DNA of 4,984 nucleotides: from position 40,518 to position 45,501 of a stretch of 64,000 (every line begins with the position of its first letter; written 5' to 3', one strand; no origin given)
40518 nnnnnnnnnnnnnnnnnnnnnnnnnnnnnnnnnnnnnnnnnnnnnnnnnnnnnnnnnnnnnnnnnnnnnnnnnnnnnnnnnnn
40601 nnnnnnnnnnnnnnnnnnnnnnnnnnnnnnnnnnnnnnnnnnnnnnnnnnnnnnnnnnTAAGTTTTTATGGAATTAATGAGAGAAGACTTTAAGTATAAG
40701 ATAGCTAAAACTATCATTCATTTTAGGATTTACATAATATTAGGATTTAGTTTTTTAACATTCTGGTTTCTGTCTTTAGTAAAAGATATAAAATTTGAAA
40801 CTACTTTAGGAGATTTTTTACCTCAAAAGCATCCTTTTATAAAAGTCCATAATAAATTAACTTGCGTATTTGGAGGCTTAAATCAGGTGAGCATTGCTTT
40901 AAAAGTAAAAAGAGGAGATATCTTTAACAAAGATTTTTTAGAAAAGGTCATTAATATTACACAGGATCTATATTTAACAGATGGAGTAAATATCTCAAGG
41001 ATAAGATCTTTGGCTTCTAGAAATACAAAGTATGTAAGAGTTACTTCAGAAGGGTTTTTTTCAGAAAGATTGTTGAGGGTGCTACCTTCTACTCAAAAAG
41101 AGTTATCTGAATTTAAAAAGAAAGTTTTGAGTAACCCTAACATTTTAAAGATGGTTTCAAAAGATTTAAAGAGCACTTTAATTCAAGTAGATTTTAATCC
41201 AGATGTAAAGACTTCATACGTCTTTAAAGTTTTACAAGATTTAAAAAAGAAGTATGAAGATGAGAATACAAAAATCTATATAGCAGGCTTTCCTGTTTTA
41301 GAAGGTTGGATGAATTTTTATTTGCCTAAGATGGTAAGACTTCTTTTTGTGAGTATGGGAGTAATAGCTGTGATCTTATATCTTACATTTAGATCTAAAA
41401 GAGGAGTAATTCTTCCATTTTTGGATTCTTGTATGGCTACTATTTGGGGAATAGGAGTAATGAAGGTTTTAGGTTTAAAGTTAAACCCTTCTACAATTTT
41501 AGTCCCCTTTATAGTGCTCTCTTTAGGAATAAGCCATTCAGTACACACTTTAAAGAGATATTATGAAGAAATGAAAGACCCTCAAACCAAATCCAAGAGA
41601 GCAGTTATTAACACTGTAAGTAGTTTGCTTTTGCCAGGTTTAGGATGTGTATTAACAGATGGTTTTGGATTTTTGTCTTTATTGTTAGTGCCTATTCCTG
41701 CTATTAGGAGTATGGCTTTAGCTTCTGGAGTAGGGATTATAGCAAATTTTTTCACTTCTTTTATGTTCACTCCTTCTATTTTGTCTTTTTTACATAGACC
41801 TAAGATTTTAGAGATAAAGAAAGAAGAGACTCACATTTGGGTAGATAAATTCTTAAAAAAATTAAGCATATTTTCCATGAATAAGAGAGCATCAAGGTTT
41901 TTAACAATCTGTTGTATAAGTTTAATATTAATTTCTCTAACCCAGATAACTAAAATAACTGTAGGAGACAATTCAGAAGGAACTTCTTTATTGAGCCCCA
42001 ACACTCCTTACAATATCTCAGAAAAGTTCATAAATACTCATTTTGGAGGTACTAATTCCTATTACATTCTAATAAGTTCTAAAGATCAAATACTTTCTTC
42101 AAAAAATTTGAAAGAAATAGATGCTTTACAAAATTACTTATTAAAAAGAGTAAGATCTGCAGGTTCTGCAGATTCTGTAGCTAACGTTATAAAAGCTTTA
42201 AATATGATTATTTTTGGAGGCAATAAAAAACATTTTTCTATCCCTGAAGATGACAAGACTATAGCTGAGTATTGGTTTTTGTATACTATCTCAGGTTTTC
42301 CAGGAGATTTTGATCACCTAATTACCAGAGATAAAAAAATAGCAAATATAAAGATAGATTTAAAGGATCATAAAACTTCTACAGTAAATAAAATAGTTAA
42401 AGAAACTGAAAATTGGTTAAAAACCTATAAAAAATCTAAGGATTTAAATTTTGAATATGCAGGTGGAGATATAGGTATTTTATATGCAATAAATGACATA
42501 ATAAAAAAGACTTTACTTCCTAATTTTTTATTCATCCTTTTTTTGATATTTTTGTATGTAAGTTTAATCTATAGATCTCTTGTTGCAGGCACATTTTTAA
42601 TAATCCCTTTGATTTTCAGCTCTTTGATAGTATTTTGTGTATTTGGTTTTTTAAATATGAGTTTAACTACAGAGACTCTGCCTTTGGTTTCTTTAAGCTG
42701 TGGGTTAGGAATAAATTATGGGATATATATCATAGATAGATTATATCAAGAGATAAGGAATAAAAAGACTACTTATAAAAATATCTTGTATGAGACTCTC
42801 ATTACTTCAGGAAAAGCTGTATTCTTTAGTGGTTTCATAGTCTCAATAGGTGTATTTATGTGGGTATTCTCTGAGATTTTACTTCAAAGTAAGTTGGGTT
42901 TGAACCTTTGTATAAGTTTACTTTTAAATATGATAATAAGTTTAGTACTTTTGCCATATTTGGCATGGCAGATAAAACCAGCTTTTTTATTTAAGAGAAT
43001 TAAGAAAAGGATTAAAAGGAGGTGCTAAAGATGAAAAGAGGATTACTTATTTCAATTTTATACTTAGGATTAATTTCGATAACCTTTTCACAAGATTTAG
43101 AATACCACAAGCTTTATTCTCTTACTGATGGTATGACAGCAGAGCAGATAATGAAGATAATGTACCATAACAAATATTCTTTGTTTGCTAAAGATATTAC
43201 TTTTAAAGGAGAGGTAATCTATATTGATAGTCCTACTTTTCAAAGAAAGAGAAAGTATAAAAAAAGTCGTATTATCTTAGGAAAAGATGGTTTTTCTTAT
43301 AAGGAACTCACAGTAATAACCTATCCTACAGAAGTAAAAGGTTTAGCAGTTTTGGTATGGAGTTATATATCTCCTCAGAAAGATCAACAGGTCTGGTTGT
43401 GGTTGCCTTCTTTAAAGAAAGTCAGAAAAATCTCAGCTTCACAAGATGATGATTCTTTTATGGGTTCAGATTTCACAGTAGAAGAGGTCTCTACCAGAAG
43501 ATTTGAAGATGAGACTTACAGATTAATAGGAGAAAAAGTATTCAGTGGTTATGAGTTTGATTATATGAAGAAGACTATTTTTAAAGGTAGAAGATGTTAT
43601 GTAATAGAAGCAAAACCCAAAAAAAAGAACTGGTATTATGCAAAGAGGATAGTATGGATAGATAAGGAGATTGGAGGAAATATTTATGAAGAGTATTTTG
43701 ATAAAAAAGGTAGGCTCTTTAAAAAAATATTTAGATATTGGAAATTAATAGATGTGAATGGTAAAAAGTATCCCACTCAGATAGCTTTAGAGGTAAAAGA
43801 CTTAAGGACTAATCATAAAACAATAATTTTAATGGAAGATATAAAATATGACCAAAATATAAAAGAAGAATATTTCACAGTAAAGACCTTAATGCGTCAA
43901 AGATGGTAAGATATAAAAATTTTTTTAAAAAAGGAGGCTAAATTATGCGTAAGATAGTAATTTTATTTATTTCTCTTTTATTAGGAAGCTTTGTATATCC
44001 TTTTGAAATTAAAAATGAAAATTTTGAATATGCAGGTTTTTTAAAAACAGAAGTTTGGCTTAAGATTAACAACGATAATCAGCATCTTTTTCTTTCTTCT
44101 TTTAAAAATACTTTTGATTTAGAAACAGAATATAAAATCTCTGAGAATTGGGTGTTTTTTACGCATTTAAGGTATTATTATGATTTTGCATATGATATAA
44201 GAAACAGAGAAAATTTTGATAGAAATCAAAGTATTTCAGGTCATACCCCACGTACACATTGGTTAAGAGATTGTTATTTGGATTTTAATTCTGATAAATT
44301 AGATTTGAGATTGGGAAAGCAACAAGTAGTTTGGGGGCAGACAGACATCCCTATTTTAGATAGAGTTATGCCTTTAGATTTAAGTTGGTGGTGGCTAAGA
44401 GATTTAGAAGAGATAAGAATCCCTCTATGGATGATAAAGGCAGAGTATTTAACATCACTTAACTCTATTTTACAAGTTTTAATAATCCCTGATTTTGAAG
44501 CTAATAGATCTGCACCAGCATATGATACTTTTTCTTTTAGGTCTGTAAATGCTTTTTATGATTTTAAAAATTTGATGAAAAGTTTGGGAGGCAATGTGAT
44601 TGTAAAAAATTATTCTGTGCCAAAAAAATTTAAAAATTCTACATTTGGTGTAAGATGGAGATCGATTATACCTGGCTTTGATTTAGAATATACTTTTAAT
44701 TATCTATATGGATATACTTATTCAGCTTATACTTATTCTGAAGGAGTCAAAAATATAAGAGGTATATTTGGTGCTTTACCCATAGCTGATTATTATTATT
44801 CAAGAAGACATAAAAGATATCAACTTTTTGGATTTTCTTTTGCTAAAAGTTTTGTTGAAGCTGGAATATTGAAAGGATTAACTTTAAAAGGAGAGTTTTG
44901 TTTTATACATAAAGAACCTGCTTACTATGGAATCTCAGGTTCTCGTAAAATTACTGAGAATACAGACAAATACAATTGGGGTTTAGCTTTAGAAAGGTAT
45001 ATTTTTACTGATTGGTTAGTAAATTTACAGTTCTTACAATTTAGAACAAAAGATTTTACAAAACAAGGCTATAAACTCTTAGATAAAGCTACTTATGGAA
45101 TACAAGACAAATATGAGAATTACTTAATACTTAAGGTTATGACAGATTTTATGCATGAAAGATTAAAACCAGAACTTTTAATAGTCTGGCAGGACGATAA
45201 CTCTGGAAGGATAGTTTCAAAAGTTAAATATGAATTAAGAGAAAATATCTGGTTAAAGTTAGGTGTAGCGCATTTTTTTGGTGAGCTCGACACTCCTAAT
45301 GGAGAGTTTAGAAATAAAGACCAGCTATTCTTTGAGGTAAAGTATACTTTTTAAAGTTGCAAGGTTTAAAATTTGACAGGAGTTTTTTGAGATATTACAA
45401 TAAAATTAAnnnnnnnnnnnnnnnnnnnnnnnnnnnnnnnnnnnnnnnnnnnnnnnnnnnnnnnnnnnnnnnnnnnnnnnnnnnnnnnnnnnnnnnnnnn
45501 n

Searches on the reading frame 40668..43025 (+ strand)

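Call 17: search_protein_families(library=pfam, proteins=[window:40668-43025:+], max_evalue=0.001)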
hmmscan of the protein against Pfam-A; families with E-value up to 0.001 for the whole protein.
window:40668-43025:+ (786 aa): 5 families
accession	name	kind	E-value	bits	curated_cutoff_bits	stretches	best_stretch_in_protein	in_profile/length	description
PF03176.21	MMPL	-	3.3e-35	122.1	20.5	2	550-772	79-305/333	MMPL family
PF02355.23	SecD_SecF_C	-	6.2e-10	39.2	20.5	1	222-376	33-187/189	Protein export membrane protein SecD/SecF, C-terminal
PF12349.14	Sterol-sensing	-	3.6e-09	37.1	22.3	1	251-379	13-140/153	Sterol-sensing domain of SREBP cleavage-activation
PF02460.24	Patched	-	1.2e-07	32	23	1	247-372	31-154/156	Patched SSD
PF00873.25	ACR_tran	-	0.00017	19.9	28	1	604-766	326-486/1021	AcrB/AcrD/AcrF family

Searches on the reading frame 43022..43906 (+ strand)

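Call 17: search_protein_families(library=pfam, proteins=[window:43022-43906:+], max_evalue=0.001)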
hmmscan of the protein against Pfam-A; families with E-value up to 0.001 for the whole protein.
window:43022-43906:+ (295 aa): 2 families
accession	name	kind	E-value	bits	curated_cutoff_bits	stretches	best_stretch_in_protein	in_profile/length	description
PF17131.11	LolA_like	-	2.8e-45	154.7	30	1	94-292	4-184/184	Outer membrane lipoprotein-sorting protein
PF07044.18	DUF1329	-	1.1e-17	64.8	23.1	1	75-290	122-367/368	Protein of unknown function (DUF1329)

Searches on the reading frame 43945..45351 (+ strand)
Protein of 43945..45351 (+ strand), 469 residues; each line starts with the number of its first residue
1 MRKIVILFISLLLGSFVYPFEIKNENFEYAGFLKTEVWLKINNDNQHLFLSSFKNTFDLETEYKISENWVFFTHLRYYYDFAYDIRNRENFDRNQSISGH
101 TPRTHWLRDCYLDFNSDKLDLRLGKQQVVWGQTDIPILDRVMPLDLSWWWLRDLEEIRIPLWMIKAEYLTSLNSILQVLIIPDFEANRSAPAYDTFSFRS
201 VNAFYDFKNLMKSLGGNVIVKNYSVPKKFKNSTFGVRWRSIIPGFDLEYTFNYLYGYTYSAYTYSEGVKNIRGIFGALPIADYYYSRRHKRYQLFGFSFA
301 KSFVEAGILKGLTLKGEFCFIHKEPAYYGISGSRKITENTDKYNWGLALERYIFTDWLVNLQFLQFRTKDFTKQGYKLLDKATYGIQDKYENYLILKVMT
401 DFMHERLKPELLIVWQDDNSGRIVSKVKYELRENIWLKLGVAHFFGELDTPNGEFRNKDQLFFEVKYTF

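Call 17: search_protein_families(library=pfam, proteins=[window:43945-45351:+], max_evalue=0.001)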
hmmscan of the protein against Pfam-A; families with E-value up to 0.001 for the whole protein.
window:43945-45351:+ (469 aa): 1 family
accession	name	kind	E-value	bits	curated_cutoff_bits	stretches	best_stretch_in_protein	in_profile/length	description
PF06980.17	DUF1302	-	7.2e-24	85.1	23.2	1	43-469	73-541/541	Protein of unknown function (DUF1302)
